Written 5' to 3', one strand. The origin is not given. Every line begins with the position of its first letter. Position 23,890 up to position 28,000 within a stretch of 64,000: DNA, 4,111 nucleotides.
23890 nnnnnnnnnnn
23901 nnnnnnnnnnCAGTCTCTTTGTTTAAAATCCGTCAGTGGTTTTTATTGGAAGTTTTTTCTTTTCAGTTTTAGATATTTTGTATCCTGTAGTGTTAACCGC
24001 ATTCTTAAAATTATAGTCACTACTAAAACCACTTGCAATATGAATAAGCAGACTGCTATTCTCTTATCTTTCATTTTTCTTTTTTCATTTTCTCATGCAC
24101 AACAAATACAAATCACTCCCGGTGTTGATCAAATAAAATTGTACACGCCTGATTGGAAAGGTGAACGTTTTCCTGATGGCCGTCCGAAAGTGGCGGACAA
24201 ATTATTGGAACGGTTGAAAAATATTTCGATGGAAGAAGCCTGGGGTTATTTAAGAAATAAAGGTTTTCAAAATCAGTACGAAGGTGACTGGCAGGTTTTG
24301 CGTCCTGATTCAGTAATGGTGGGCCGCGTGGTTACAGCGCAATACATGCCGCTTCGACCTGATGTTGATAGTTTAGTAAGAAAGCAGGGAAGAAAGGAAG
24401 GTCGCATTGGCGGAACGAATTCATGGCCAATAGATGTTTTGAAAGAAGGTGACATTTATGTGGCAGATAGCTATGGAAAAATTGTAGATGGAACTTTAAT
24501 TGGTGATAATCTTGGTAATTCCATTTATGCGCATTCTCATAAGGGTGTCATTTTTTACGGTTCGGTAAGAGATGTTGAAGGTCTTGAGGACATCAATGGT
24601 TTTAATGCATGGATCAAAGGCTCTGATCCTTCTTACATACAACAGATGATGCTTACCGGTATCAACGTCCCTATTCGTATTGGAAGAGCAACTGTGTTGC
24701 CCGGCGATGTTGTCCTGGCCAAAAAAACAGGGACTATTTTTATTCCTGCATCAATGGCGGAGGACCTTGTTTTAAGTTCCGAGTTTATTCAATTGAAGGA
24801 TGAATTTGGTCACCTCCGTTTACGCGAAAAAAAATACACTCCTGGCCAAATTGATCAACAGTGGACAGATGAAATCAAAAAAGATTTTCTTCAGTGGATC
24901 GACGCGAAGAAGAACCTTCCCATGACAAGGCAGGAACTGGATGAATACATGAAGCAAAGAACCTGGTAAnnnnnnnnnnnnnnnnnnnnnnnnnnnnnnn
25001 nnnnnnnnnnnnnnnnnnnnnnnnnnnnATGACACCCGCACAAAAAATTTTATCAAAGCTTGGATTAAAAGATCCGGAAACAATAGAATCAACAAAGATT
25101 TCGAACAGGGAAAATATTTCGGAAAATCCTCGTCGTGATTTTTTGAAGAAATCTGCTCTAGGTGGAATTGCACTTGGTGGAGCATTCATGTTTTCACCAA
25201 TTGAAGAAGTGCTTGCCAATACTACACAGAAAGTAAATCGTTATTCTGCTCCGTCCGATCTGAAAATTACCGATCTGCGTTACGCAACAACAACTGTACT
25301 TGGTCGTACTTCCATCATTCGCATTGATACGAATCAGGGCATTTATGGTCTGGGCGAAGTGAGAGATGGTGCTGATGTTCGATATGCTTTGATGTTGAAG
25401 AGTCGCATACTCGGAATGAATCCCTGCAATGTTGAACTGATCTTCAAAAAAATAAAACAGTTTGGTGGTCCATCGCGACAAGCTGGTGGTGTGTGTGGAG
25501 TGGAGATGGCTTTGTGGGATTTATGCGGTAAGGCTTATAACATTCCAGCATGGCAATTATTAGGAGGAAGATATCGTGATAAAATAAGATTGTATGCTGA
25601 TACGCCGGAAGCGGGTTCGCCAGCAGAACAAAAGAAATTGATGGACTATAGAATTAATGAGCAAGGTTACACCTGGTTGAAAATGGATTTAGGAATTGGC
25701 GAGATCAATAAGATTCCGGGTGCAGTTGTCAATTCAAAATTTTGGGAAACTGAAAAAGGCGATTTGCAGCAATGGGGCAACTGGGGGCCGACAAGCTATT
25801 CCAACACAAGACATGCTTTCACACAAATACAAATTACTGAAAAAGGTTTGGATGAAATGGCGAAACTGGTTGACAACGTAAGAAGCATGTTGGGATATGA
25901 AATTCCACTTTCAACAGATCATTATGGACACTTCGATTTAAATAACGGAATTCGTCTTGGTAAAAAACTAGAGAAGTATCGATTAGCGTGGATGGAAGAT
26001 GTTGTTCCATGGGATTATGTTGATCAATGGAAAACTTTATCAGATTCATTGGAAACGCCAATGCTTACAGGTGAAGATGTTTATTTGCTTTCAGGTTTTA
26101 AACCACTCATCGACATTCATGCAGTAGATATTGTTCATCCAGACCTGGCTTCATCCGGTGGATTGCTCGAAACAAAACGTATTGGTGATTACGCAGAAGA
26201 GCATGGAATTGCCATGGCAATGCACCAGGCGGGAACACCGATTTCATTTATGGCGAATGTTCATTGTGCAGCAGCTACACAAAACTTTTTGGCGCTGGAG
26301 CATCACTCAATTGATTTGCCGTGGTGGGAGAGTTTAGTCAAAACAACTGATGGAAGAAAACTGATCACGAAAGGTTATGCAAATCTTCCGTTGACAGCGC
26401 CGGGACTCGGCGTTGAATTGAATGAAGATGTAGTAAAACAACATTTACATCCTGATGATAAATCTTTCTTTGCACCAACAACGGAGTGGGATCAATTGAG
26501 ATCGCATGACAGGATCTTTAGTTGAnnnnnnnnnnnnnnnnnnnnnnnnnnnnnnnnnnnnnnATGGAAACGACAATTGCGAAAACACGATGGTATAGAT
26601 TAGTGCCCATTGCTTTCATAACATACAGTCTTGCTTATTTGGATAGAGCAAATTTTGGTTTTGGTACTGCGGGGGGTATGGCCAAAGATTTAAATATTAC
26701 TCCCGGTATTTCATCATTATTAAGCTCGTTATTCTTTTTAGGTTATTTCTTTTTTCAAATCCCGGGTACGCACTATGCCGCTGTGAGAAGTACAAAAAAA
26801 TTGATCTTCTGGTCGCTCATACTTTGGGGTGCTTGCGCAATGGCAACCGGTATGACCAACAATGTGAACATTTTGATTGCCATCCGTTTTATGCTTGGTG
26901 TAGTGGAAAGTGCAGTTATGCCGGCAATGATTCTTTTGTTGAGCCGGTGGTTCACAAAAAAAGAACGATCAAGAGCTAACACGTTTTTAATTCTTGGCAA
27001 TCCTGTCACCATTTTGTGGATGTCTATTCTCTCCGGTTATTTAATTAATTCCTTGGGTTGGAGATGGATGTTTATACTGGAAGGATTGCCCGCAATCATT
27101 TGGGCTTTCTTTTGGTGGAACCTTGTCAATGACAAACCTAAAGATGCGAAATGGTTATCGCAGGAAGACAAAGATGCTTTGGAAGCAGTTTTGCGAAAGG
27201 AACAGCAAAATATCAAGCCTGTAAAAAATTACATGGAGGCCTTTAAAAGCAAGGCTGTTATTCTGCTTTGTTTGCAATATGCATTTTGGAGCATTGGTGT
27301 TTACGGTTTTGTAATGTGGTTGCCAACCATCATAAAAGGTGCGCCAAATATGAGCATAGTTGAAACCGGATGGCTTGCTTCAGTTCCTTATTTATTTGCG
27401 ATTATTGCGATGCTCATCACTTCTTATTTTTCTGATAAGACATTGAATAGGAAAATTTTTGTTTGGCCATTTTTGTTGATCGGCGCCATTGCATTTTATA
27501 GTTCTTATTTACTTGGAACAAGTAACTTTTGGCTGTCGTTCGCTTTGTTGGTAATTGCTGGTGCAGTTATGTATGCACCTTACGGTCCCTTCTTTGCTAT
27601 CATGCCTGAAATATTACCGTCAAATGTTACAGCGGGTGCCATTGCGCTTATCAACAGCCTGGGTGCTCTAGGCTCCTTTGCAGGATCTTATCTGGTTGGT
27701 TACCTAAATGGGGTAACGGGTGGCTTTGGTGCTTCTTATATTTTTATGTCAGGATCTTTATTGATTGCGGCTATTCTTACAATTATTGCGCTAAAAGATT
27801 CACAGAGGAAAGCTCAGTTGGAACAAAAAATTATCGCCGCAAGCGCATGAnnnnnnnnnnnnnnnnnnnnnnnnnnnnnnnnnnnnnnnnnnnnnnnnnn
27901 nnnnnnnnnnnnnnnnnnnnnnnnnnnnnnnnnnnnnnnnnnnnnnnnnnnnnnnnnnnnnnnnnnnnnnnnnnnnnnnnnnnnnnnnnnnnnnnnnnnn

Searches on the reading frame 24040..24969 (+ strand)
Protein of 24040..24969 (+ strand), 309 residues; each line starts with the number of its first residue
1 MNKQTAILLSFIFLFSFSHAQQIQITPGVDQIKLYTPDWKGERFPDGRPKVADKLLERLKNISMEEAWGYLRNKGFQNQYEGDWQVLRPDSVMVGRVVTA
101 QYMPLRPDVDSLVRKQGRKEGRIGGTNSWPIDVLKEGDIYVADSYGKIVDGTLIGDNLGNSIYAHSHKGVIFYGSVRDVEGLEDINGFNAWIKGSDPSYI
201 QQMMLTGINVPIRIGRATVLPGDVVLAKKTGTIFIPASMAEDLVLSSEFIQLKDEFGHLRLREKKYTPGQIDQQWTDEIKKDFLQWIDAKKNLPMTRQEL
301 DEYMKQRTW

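Call 8: search_protein_families(library=pfam, proteins=[window:24040-24969:+])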
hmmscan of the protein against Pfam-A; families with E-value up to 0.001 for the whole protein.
window:24040-24969:+ (309 aa): 1 family
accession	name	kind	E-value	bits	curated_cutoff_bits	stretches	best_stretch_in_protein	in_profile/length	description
PF03737.21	RraA-like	-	1.3e-17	64.9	24.5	1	71-233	8-151/152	Aldolase/RraA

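Call 47: find_homologous_proteins(query=window:24040-24969:+, max_evalue=1e-60)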
Query window:24040-24969:+ (309 aa): 7985 proteins with E <= 1e-60 among 8000 candidates; the best 120 are listed.
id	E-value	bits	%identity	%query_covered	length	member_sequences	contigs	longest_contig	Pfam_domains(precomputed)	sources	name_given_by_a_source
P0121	1.2e-189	647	89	100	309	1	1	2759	PF03737.22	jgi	jgi:4-hydroxy-4-methyl-2-oxoglutarate aldolase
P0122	2.5e-188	643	89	100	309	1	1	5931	PF03737.22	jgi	jgi:regulator of RNase E activity RraA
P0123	5.1e-188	642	88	100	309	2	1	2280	PF03737.22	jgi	-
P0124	8.9e-188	641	88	100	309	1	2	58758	PF03737.22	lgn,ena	-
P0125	1.8e-187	640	91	94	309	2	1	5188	PF03737.22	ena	-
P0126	1.3e-186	637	88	100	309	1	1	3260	PF03737.22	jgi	jgi:4-hydroxy-4-methyl-2-oxoglutarate aldolase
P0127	2.3e-186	636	88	100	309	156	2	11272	PF03737.22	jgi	jgi:4-hydroxy-4-methyl-2-oxoglutarate aldolase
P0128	2.8e-186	636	87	100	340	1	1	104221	PF03737.22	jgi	jgi:regulator of RNase E activity RraA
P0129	4.2e-184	629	87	99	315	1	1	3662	PF03737.22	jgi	-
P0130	1.2e-183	628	87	100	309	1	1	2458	PF03737.22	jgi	jgi:4-hydroxy-4-methyl-2-oxoglutarate aldolase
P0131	6.0e-183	625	86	100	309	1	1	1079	PF03737.22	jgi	jgi:regulator of RNase E activity RraA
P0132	8.6e-183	625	87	100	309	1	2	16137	PF03737.22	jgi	-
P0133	1.3e-182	624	86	100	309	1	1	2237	PF03737.22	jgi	-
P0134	2.3e-182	623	86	100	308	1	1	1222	PF03737.22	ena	-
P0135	6.6e-182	622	85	100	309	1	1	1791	PF03737.22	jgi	jgi:regulator of RNase E activity RraA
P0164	1.7e-164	565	82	93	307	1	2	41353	PF03737.22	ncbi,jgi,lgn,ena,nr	ncbi:MAG TPA: hypothetical protein VKA49_19670 [Flavitalea sp.]|nr:hypothetical protein [Flavitalea 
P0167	2.9e-164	564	79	100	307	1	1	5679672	PF03737.22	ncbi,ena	-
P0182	1.1e-162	559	75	100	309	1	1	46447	PF03737.22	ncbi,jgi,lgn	-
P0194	4.9e-162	557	80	93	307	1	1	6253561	PF03737.22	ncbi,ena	-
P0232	1.2e-158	545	74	100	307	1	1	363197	PF03737.22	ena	-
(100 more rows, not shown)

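Call 48: find_encoding_contigs(protein=P0167, flank=10000, max_places=2)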
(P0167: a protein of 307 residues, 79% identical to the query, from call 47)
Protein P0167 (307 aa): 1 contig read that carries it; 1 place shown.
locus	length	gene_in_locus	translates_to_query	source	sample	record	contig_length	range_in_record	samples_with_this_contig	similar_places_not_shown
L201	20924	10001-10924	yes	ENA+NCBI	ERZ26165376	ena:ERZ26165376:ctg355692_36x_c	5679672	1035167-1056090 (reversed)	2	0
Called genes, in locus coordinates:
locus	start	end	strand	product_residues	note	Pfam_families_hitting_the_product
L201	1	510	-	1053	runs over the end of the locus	PF13620:CarboxypepD_reg (faint), PF13715:CarbopepD_reg_2, PF07715:Plug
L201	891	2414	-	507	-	PF00370:FGGY_N, PF02782:FGGY_C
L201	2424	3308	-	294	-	PF12833:HTH_18, PF00165:HTH_AraC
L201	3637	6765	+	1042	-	PF13620:CarboxypepD_reg, PF13715:CarbopepD_reg_2, PF07715:Plug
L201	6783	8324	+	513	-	PF12771:SusD-like_2, PF12741:SusD-like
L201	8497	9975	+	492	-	PF00370:FGGY_N, PF02782:FGGY_C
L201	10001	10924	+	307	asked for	PF03737:RraA-like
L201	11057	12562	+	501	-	PF02746:MR_MLE_N, PF13378:MR_MLE_C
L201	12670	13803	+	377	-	PF13593:SBF_like, PF01758:SBF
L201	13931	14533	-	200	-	PF00657:Lipase_GDSL (weak), PF13472:Lipase_GDSL_2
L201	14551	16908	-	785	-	PF17678:Glyco_hydro_92N, PF07971:Glyco_hydro_92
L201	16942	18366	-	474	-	PF13204:Apiosidase, PF12904:Collagen_bind_2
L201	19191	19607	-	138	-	-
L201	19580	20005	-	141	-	-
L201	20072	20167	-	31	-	-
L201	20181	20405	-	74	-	-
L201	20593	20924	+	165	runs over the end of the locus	-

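Call 49: find_encoding_contigs(protein=P0194, flank=10000, max_places=2)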
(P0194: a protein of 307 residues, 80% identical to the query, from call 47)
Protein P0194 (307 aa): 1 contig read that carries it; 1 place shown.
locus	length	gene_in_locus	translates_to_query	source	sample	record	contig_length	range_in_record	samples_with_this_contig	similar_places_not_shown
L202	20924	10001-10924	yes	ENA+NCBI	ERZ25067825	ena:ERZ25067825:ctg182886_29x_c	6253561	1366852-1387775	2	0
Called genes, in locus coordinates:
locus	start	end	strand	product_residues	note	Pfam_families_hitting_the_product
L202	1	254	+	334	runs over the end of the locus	PF00356:LacI, PF00532:Peripla_BP_1, PF13407:Peripla_BP_4, PF13377:Peripla_BP_3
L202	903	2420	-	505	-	PF00370:FGGY_N, PF02782:FGGY_C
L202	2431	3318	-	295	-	PF12833:HTH_18, PF00165:HTH_AraC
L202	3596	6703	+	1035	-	PF13620:CarboxypepD_reg, PF13715:CarbopepD_reg_2, PF07715:Plug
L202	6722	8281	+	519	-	PF12771:SusD-like_2, PF12741:SusD-like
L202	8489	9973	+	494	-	PF00370:FGGY_N, PF02782:FGGY_C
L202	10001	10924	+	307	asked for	PF03737:RraA-like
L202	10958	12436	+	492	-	PF02746:MR_MLE_N, PF13378:MR_MLE_C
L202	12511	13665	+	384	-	PF13593:SBF_like, PF01758:SBF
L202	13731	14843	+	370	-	PF01408:GFO_IDH_MocA, PF22725:GFO_IDH_MocA_C3, PF02894:GFO_IDH_MocA_C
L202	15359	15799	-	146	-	PF08922:DUF1905, PF13376:OmdA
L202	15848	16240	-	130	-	PF13564:DoxX_2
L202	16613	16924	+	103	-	PF19654:DUF6157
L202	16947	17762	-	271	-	PF04332:DUF475 (weak), PF03741:TerC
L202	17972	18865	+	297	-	PF00903:Glyoxalase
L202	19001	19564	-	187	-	PF01872:RibD_C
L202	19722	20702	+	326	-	PF01965:DJ-1_PfpI, PF00165:HTH_AraC (weak), PF12833:HTH_18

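Call 50: find_encoding_contigs(protein=P0128, flank=10000, max_places=2)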
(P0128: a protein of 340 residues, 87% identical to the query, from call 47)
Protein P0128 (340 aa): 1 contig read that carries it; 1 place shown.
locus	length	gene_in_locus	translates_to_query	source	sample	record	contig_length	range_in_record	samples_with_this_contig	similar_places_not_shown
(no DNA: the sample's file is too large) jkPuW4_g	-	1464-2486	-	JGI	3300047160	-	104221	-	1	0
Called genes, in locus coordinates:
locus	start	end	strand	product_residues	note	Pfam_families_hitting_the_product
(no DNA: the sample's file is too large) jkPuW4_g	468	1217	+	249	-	-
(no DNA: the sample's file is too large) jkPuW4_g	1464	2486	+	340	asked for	PF03737:RraA-like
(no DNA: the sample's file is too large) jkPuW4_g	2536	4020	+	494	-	PF02746:MR_MLE_N, PF13378:MR_MLE_C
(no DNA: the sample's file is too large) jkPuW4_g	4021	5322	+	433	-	PF07690:MFS_1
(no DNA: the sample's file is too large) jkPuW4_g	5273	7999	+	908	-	PF00933:Glyco_hydro_3, PF01915:Glyco_hydro_3_C, PF07691:PA14, PF14310:Fn3-like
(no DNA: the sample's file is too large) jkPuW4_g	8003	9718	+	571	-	PF00920:ILVD_EDD_N, PF24877:ILV_EDD_C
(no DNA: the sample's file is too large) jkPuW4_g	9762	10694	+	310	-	PF01557:FAA_hydrolase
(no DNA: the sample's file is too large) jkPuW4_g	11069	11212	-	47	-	-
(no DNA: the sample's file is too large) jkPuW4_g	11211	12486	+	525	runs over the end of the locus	PF01229:Glyco_hydro_39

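Call 51: find_encoding_contigs(protein=P0124, flank=10000, max_places=2)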
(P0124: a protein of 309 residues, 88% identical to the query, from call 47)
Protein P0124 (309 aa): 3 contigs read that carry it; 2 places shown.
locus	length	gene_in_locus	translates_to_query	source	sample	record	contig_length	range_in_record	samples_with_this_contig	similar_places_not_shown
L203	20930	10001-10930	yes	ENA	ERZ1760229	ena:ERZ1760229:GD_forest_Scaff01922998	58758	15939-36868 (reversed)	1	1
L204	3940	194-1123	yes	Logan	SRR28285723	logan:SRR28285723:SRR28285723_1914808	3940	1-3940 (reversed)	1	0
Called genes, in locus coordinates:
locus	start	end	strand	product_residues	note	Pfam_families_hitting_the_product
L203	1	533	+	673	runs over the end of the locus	PF07944:Beta-AFase-like_GH127_cat, PF20736:Glyco_hydro127M, PF20737:Glyco_hydro127C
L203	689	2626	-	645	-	PF19081:Ig_7 (faint), PF13585:CHU_C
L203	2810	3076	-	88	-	-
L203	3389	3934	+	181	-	PF11138:DUF2911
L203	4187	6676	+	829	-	PF13620:CarboxypepD_reg, PF13715:CarbopepD_reg_2, PF07715:Plug (weak), PF00593:TonB_dep_Rec_b-barrel, PF14905:OMP_b-brl_3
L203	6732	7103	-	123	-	PF05899:Cupin_3 (faint), PF00190:Cupin_1, PF07883:Cupin_2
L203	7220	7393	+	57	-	-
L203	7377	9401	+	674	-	PF08124:Lyase_8_N, PF02278:Lyase_8, PF02884:Lyase_8_C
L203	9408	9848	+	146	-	-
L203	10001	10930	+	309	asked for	PF03737:RraA-like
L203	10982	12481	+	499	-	PF02746:MR_MLE_N, PF13378:MR_MLE_C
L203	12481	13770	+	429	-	PF00083:Sugar_tr (weak), PF07690:MFS_1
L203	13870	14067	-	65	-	-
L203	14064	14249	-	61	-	PF13366:PDDEXK_3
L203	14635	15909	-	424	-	PF02746:MR_MLE_N, PF13378:MR_MLE_C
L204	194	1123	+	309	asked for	PF03737:RraA-like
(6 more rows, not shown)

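Call 52: find_encoding_contigs(protein=P0182, flank=10000, max_places=2)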
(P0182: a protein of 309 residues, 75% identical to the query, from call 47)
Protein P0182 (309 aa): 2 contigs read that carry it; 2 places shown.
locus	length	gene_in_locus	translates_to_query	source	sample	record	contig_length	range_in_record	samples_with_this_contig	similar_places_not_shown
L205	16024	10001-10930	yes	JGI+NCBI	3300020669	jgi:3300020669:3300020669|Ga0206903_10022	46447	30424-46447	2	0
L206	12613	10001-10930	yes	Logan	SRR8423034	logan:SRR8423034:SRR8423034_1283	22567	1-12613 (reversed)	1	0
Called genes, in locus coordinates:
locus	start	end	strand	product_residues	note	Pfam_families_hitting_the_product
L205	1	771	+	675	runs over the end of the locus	PF00676:E1_dh, PF13292:DXP_synthase_N (faint), PF02779:Transket_pyr, PF02780:Transketolase_C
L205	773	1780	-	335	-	PF06574:FAD_syn, PF01467:CTP_transf_like (weak), PF01687:Flavokinase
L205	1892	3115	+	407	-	PF00586:AIRS, PF02769:AIRS_C (weak)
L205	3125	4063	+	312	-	PF01370:Epimerase, PF04321:RmlD_sub_bind (weak), PF16363:GDP_Man_Dehyd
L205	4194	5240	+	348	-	PF00491:Arginase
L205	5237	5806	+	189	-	-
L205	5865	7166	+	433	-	PF04055:Radical_SAM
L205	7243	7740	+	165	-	PF05163:DinB, PF12867:DinB_2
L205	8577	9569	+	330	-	PF01408:GFO_IDH_MocA, PF02894:GFO_IDH_MocA_C, PF22725:GFO_IDH_MocA_C3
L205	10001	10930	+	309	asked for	PF03737:RraA-like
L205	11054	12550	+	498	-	PF02746:MR_MLE_N, PF13378:MR_MLE_C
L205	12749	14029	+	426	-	PF07690:MFS_1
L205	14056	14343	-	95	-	-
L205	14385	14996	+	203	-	PF04074:DUF386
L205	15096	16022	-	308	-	?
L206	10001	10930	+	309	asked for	PF03737:RraA-like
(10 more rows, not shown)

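Call 53: find_encoding_contigs(protein=P0232, flank=10000, max_places=2)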
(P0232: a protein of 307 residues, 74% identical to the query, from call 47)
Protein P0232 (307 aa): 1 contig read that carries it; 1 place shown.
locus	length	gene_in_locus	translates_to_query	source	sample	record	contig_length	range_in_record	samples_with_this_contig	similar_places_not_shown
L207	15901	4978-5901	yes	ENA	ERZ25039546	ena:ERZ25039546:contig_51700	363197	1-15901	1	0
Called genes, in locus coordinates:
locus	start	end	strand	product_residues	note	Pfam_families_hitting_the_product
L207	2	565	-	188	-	?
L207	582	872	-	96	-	PF00162:PGK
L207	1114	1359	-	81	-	PF00162:PGK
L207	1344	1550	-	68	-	PF00162:PGK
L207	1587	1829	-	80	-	PF00162:PGK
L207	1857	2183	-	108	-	PF02800:Gp_dh_C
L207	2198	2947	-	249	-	PF00044:Gp_dh_N, PF02800:Gp_dh_C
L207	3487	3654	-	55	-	-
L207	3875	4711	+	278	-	-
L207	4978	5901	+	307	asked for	PF03737:RraA-like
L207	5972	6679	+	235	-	PF02746:MR_MLE_N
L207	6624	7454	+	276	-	PF13378:MR_MLE_C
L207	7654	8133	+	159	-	PF04542:Sigma70_r2, PF08281:Sigma70_r4_2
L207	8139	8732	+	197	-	-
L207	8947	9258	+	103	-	-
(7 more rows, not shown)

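Call 54: find_encoding_contigs(protein=P0164, flank=10000, max_places=2)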
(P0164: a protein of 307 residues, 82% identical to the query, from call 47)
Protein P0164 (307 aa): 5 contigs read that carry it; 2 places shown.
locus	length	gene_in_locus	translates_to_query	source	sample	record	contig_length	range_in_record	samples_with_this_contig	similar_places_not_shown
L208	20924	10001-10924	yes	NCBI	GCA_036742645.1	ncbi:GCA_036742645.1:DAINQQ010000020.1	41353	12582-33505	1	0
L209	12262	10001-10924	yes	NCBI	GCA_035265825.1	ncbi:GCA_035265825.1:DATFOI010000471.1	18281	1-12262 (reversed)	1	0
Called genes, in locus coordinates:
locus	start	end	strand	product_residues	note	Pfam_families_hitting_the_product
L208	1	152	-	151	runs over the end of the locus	PF08808:RES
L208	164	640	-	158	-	PF20432:Xre-like-HTH, PF09722:Xre_MbcA_ParS_C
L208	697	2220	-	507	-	PF00370:FGGY_N, PF02782:FGGY_C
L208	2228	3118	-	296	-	PF00165:HTH_AraC (weak), PF12833:HTH_18, PF00165:HTH_AraC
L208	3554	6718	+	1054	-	PF13620:CarboxypepD_reg, PF13715:CarbopepD_reg_2, PF07715:Plug, PF14905:OMP_b-brl_3 (weak)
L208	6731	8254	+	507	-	PF12771:SusD-like_2, PF12741:SusD-like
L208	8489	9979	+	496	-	PF00370:FGGY_N, PF02782:FGGY_C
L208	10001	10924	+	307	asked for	PF03737:RraA-like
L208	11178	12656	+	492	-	PF02746:MR_MLE_N, PF13378:MR_MLE_C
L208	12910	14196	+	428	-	PF07690:MFS_1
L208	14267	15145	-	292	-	PF01261:AP_endonuc_2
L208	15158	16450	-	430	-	PF01408:GFO_IDH_MocA, PF22725:GFO_IDH_MocA_C3 (faint), PF19051:GFO_IDH_MocA_C2, PF02894:GFO_IDH_MocA_C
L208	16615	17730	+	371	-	PF06580:His_kinase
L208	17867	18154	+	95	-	-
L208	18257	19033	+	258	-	PF03372:Exo_endo_phos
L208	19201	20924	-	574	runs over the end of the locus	PF01582:TIR, PF13676:TIR_2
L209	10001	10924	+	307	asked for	PF03737:RraA-like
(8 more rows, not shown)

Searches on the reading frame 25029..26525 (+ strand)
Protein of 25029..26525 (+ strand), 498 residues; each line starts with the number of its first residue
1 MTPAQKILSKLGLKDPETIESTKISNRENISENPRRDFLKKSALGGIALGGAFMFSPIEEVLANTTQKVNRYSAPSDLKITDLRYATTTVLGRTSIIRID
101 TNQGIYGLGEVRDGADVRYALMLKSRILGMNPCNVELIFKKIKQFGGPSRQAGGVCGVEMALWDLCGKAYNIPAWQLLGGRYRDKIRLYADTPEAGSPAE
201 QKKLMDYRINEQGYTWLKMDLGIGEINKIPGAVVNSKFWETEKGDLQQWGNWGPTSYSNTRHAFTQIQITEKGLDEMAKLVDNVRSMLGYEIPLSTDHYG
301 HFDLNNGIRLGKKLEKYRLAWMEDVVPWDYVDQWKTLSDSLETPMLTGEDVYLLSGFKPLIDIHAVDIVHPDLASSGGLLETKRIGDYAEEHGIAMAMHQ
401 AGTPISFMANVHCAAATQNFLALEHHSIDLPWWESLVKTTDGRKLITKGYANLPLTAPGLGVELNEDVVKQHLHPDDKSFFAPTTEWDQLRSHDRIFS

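Call 8: search_protein_families(library=pfam, proteins=[window:25029-26525:+])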
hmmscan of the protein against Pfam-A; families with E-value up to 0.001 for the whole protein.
window:25029-26525:+ (498 aa): 2 families
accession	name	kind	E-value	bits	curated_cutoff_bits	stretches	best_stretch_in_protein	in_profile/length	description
PF13378.12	MR_MLE_C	-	3e-44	151.8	29.4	1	261-468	25-219/219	Enolase C-terminal domain-like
PF02746.21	MR_MLE_N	-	3.9e-10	40.4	22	1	86-179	19-117/117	Mandelate racemase / muconate lactonizing enzyme, N-terminal domain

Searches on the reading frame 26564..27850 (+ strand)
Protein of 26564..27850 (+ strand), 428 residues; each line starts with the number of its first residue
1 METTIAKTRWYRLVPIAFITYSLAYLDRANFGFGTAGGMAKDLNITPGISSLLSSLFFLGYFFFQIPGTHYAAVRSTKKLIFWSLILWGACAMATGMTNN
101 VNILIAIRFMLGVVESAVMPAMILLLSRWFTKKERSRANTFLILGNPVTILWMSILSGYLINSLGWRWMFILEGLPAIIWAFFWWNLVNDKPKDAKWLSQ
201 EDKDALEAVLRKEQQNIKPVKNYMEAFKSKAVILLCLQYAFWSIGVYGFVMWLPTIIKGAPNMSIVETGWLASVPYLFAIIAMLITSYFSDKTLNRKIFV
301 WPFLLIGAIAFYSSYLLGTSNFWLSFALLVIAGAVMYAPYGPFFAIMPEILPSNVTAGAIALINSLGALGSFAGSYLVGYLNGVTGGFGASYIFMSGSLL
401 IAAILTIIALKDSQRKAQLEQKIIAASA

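Call 8: search_protein_families(library=pfam, proteins=[window:26564-27850:+])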
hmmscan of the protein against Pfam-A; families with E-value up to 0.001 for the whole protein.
window:26564-27850:+ (428 aa): 1 family
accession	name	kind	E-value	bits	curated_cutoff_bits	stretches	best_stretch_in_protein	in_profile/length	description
PF07690.21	MFS_1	-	1.2e-62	212.3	33.4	2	18-374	2-346/347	Major Facilitator Superfamily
